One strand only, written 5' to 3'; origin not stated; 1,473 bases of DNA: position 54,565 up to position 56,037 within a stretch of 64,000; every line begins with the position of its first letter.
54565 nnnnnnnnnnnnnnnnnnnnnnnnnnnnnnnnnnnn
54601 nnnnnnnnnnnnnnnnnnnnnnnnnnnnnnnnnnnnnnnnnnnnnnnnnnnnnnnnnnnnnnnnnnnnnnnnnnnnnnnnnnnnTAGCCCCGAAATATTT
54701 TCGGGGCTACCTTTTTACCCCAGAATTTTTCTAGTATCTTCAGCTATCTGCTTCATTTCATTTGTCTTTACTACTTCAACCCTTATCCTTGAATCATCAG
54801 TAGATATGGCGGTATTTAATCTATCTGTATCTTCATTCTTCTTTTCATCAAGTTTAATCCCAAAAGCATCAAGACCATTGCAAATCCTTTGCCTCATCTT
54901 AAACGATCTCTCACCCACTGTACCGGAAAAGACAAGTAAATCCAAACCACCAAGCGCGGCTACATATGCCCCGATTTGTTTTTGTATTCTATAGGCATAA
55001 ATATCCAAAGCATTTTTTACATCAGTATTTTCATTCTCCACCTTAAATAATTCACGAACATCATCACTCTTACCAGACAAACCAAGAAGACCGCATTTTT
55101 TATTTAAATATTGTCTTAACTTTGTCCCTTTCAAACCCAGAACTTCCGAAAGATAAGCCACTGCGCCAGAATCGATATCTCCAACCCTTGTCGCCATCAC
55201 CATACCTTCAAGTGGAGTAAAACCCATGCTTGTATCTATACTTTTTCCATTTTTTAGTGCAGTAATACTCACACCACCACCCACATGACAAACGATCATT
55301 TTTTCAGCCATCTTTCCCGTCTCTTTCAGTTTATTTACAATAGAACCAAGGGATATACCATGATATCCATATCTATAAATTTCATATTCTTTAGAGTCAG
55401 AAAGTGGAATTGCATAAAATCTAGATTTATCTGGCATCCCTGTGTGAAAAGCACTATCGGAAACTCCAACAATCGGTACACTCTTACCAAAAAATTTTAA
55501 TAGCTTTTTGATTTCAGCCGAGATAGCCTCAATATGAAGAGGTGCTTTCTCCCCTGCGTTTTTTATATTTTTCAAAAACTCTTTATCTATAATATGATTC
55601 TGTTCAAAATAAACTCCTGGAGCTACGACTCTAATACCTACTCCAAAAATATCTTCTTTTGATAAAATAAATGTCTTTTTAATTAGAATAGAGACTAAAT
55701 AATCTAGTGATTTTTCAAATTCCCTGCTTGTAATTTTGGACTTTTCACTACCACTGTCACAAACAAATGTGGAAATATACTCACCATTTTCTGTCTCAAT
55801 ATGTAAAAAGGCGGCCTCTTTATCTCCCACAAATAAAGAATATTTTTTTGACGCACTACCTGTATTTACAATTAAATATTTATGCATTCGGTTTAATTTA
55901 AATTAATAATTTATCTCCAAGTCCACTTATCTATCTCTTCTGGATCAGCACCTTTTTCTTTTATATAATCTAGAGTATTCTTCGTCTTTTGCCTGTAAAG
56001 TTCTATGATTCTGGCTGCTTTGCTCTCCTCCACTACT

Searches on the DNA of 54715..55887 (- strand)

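Call 23: search_rna_families(sources=[L009, L010, L011, L012], threshold=gathering)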
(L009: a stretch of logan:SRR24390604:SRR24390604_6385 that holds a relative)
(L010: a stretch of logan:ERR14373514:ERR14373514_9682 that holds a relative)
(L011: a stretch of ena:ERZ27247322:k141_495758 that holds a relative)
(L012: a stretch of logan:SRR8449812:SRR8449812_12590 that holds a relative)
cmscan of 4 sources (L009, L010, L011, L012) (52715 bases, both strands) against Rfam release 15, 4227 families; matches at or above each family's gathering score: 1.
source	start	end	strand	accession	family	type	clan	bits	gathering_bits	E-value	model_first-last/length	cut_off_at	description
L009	12458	12529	-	RF00005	tRNA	Gene; tRNA;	CL00001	71.9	29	7.7e-14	1-71/71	no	tRNA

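Call 24: search_rna_families(source=L009, start=6440, end=7000, threshold=evalue, max_evalue=5, show_alignments=2)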
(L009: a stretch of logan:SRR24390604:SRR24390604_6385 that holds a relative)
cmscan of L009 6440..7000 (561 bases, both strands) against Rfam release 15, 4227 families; matches with E-value up to 5: 2.
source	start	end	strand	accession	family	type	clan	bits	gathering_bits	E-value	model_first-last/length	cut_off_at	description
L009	6665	6711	-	RF03780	mir-3389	Gene; miRNA;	-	16.3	75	4.3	1-69/69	no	mir-3389 microRNA precursor family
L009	6447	6494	+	RF02784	SorX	Gene; sRNA;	-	13.9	46.6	1.6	1-73/73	no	Singlet oxygen resistance RNA X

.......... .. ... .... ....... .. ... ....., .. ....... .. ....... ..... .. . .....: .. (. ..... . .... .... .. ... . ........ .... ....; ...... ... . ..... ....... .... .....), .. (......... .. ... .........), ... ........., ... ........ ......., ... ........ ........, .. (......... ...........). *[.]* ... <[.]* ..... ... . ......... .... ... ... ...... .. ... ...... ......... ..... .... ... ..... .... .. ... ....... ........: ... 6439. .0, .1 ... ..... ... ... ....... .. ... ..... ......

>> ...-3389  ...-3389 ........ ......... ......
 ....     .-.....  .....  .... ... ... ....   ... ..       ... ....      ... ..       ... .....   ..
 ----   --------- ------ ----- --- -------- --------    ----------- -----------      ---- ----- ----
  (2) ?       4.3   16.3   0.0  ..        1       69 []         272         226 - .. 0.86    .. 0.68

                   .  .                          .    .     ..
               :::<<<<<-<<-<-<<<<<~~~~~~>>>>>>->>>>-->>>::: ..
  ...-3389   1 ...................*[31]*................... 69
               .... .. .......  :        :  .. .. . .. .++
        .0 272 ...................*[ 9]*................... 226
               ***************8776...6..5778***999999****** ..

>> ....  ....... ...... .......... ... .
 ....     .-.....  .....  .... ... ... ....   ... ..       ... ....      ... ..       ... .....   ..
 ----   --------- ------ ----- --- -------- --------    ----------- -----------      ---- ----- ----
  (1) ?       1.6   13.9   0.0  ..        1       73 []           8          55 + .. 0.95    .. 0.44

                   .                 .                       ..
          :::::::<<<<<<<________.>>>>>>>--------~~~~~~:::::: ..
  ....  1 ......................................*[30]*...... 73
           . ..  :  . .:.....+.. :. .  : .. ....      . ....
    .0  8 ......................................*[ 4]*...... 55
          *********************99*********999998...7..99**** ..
